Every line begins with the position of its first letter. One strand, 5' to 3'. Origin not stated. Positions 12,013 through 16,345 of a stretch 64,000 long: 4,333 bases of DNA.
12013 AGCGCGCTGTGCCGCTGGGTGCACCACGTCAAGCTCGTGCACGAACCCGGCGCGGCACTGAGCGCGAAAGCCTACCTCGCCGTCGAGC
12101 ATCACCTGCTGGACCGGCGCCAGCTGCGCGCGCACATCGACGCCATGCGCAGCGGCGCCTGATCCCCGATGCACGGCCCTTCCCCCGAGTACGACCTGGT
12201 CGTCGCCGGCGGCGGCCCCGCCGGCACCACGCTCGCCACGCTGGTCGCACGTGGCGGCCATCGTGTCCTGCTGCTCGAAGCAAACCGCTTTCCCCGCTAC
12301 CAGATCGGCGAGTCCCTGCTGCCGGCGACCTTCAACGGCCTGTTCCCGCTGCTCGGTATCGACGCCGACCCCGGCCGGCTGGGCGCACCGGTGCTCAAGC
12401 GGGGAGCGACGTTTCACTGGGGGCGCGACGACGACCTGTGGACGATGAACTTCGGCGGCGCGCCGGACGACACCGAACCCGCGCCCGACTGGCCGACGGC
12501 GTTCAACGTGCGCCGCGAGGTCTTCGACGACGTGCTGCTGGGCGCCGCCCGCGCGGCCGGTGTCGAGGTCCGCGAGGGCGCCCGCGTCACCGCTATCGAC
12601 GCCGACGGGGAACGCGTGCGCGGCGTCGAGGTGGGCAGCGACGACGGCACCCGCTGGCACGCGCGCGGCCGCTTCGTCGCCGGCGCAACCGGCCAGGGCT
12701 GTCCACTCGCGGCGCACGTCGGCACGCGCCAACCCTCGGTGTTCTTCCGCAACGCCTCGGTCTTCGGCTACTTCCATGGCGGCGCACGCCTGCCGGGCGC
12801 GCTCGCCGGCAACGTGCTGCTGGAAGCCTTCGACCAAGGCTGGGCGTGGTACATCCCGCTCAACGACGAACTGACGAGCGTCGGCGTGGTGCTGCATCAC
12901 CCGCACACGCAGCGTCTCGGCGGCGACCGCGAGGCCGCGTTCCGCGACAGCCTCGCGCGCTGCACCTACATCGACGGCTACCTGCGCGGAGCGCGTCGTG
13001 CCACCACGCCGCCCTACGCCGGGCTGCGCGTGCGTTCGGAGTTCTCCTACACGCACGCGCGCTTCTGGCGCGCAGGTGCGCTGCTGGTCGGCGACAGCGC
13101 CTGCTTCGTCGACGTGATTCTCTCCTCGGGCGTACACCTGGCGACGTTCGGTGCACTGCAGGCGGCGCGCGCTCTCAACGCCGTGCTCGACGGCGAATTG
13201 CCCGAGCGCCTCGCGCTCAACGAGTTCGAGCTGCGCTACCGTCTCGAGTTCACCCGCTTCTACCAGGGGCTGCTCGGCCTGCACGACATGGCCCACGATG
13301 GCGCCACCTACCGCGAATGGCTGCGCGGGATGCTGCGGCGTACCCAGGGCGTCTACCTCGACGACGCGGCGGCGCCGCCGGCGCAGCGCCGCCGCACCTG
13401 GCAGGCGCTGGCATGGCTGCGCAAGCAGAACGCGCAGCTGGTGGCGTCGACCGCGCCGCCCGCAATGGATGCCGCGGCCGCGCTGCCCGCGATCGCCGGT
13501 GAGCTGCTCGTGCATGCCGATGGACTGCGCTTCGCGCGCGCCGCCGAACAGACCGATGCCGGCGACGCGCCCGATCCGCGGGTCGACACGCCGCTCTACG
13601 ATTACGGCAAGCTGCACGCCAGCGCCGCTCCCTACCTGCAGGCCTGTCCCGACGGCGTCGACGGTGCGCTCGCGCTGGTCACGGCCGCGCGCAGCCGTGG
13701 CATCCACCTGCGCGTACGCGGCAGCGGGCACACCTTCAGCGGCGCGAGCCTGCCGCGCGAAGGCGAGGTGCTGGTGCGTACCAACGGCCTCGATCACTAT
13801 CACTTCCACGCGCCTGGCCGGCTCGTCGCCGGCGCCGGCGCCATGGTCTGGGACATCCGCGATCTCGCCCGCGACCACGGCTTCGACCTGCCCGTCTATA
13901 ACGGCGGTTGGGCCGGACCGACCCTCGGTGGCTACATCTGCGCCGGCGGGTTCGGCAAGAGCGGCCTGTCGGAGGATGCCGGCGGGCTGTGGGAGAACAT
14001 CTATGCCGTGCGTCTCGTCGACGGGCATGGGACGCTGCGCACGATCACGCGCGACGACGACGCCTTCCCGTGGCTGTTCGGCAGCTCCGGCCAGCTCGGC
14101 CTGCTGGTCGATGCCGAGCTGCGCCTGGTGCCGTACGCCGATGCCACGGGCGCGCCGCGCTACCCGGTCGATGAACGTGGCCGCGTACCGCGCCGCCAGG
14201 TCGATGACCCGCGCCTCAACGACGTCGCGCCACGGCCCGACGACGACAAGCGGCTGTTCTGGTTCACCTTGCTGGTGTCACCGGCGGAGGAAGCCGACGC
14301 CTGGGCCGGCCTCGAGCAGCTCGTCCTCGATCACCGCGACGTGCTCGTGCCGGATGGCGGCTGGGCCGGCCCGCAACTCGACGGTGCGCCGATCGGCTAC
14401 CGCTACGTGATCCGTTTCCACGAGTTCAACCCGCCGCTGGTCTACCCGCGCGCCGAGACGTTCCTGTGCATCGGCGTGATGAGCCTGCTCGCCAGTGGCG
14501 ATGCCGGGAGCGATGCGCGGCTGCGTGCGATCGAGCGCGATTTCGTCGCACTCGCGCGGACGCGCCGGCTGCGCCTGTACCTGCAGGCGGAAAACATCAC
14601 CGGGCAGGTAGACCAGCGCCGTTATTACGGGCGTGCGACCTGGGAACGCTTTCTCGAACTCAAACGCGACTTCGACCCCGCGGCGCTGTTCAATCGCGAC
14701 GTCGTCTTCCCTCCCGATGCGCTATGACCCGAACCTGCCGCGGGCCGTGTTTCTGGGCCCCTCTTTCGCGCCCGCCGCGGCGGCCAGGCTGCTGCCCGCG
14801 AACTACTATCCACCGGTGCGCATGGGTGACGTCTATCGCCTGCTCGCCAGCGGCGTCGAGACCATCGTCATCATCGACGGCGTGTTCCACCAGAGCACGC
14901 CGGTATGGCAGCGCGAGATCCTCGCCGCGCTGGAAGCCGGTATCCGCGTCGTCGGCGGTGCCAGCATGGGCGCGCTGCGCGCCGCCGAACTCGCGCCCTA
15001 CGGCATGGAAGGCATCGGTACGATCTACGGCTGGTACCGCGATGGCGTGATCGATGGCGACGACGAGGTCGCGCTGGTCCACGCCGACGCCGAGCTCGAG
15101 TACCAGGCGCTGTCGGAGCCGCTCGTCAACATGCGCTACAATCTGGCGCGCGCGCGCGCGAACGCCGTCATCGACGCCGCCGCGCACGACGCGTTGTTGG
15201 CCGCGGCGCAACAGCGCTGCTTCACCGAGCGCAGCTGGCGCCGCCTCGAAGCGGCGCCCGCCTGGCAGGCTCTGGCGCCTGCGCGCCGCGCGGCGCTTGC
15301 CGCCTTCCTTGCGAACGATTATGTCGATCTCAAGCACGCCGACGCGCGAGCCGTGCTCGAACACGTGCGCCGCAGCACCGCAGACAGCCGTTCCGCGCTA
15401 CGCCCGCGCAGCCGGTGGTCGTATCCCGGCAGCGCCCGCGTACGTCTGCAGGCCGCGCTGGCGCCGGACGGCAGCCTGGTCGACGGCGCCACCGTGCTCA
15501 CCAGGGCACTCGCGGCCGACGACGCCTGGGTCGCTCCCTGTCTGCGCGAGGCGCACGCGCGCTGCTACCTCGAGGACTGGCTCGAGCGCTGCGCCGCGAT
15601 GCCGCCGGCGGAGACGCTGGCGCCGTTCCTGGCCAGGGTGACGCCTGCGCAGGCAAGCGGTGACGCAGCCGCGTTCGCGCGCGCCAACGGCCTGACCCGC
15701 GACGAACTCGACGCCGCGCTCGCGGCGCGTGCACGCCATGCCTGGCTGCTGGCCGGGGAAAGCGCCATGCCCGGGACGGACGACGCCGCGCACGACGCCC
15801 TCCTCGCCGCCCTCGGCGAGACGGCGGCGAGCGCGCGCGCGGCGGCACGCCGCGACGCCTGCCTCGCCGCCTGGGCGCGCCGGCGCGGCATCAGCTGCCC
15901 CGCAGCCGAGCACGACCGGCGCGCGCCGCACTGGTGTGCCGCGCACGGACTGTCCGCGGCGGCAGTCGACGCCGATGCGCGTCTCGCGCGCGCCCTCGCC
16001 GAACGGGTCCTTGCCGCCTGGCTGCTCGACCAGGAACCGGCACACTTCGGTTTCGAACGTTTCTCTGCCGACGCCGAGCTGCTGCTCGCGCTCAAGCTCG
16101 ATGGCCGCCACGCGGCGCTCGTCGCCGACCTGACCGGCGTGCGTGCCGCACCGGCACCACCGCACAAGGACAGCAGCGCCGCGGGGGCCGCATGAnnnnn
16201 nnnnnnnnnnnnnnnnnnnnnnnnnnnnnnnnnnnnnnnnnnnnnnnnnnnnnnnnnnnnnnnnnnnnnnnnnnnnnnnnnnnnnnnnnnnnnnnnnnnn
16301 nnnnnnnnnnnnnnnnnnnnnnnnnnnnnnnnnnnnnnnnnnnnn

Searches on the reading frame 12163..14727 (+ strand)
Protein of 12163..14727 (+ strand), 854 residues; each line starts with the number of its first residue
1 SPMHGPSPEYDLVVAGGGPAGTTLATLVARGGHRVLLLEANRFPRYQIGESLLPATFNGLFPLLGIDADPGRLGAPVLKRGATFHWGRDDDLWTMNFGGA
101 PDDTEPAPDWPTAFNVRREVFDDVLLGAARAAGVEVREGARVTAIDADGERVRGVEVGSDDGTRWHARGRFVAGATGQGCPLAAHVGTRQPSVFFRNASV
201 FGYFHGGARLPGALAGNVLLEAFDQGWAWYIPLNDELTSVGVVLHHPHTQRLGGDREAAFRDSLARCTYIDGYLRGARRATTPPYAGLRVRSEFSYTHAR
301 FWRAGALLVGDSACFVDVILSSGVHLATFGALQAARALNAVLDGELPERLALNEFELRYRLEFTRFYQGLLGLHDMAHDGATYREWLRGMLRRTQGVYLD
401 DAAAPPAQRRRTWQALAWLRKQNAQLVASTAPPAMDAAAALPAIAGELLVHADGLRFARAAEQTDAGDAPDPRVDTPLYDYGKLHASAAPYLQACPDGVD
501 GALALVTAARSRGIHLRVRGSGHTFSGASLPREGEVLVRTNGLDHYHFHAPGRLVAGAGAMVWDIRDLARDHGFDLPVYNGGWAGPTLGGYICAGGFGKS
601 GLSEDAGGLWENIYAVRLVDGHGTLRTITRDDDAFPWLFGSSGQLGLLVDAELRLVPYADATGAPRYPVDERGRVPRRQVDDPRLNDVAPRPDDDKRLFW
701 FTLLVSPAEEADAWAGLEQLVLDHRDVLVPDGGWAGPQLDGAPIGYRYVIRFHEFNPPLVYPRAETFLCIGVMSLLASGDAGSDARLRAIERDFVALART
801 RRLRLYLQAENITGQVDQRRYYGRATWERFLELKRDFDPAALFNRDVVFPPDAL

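Call 10: search_protein_families(library=pfam, proteins=[window:12163-14727:+], max_evalue=0.001)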
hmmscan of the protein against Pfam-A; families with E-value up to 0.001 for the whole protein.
window:12163-14727:+ (854 aa): 7 families
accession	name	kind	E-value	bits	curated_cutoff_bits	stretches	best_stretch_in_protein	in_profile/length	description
PF04820.20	Trp_halogenase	-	7.6e-35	121.1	21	2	107-368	146-380/458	Tryptophan halogenase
PF01565.28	FAD_binding_4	-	1.4e-13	51.1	26.4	1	495-628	6-138/139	FAD binding domain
PF01494.25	FAD_binding_3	-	1.9e-12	47.5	22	1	10-350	2-330/349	FAD binding domain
PF12831.13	FAD_oxidored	-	1e-08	35.4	27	1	11-180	1-148/416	FAD dependent oxidoreductase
PF01266.30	DAO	-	1.7e-07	31.5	27.9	1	125-183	155-209/353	FAD dependent oxidoreductase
PF07992.20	Pyr_redox_2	-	1.4e-05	25.1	26.1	0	10-46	1-38/291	Pyridine nucleotide-disulphide oxidoreductase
PF00890.30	FAD_binding_2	-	0.00028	20.7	20.4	0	11-40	1-30/414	FAD binding domain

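Call 23: search_solved_structures(query=window:12169-14727:+, max_evalue=0.001)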
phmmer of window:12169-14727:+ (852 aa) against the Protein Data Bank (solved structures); distinct sequences matched with E-value up to 0.001: 36.
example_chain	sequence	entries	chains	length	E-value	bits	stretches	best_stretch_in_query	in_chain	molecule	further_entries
3e1t_A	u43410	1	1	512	4.5e-103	348.9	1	7-382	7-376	Halogenase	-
8zop_A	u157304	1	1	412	1.5e-52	181.7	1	5-366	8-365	Halogenase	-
3i3l_A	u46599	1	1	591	1.6e-50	175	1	10-375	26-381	Alkylhalidase CmlS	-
7fco_A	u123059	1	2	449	3e-29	104.6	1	5-356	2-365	ChlB4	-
5buk_A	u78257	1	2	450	7.6e-29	103.3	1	5-334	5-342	FADH2-dependent halogenase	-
8gu0_A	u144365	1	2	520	1.2e-25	92.8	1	9-353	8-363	Non-heme halogenase radH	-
5bul_A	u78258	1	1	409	6.8e-24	86.9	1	7-343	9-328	flavin-dependent halogenase triple mutant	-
5bva_A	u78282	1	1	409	6.3e-23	83.7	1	7-343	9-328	flavin-dependent halogenase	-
5dbj_E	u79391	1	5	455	1.4e-22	82.6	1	4-341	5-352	FADH2-dependent halogenase PltA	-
3nix_A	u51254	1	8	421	3.2e-22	81.4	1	7-332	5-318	Flavoprotein/dehydrogenase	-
7xgb_A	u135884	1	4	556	1.9e-13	52.4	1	2-323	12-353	Tetracycline 7-halogenase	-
7v0b_A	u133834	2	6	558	1.9e-13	52.3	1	2-323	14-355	Tetracycline 7-halogenase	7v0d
6bzt_A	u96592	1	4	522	3.1e-10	41.7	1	7-284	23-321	Halogenase PltM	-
6bza_A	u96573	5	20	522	4.1e-10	41.3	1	7-284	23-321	Halogenase PltM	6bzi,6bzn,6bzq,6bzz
2qpm_A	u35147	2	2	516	2.1e-08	35.7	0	477-655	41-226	Cytokinin dehydrogenase 1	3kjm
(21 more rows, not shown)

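Call 36: search_protein_families(library=ncbifam, proteins=[window:12169-14727:+], max_evalue=0.01)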
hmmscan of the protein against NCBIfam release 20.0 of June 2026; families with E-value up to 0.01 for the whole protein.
window:12169-14727:+ (852 aa): 38 families (the best 25 are shown)
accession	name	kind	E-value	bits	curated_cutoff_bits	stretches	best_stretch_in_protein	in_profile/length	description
NF033113.0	halo_ClmS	equivalog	4.8e-59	200.3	900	1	10-366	5-351/570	chloramphenicol-biosynthetic FADH2-dependent halogenase CmlS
NF049967.1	QhpG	equivalog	5.9e-39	134.1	240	1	11-365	2-315/423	flavin-dependent monooxygenase QhpG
TIGR02032.1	GG-red-SF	subfamily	6.7e-29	101.5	158.8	1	8-335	1-296/297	geranylgeranyl reductase family protein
NF038171.1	maturase_LodB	equivalog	4.4e-17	62.2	400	1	9-344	1-319/361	lysine-epsilon-oxidase maturase LodB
NF038174.1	maturase_GoxB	equivalog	2.8e-11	43.1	400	1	9-344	2-318/358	glycine oxidase maturase GoxB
NF004834.1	PRK06185.1-3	subfamily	2e-09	36.8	500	1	9-56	9-57/420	FAD-dependent oxidoreductase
NF045655.1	MkRedMenJ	equivalog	2.5e-09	36.5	700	1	7-202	4-184/406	menaquinone reductase MenJ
NF041080.1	DGGGPL_reductase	equivalog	4.2e-09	35.8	580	1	7-41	1-35/447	digeranylgeranylglycerophospholipid reductase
TIGR02023.1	BchP-ChlP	subfamily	8.4e-09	34.9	343.3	0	8-39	1-32/388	geranylgeranyl diphosphate reductase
NF004835.0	PRK06185.1-4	equivalog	9.6e-08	31.2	601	1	9-56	12-60/411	FAD-dependent oxidoreductase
NF005313.0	PRK06847.1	subfamily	1.3e-07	31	372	1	10-163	7-150/375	hypothetical protein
NF004829.0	PRK06183.1-3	subfamily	2.3e-07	29.9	390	1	6-180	7-177/520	bifunctional 3-(3-hydroxy-phenyl)propionate/3-hydroxycinnamic acid hydroxylase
TIGR01678.1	FAD_lactone_ox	subfamily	4.9e-07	29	396.8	1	485-656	12-181/438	sugar 1,4-lactone oxidase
NF005452.0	PRK07045.1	equivalog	3.7e-06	26.1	397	0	8-55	6-53/388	putative monooxygenase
NF041385.1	Dggglyphlred_Halo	equivalog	4.5e-06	25.4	700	1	7-42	4-42/405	digeranylgeranylglycerophospholipid reductase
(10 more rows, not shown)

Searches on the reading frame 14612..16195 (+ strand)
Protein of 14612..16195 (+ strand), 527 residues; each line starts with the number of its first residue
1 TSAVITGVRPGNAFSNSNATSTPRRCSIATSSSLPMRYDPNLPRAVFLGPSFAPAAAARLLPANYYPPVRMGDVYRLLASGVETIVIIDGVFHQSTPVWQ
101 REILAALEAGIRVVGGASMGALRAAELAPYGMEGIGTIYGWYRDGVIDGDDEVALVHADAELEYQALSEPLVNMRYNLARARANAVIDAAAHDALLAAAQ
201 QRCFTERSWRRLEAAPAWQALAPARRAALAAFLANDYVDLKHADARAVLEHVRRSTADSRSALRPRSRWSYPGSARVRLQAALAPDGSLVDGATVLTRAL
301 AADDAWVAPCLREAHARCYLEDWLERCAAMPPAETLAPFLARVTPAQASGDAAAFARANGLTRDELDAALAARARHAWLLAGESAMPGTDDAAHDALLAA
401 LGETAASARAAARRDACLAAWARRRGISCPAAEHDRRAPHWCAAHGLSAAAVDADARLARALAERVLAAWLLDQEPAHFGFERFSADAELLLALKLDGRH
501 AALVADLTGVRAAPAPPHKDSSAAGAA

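Call 10: search_protein_families(library=pfam, proteins=[window:14612-16195:+], max_evalue=0.001)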
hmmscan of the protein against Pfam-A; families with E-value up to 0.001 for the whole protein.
window:14612-16195:+ (527 aa): 1 family
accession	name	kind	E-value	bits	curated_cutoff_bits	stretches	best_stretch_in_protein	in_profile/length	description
PF07812.18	TfuA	-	2.5e-45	153.6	30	1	89-208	1-119/119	TfuA-like protein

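Call 36: search_protein_families(library=ncbifam, proteins=[window:14633-16195:+], max_evalue=0.01)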
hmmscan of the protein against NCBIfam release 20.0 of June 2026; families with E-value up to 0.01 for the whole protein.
window:14633-16195:+ (520 aa): 1 family
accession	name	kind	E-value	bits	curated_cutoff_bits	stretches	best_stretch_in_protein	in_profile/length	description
NF033432.0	ThioGly_TfuA_rel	equivalog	8.1e-65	218.2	235.2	1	39-247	4-210/211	TfuA-related McrA-glycine thioamidation protein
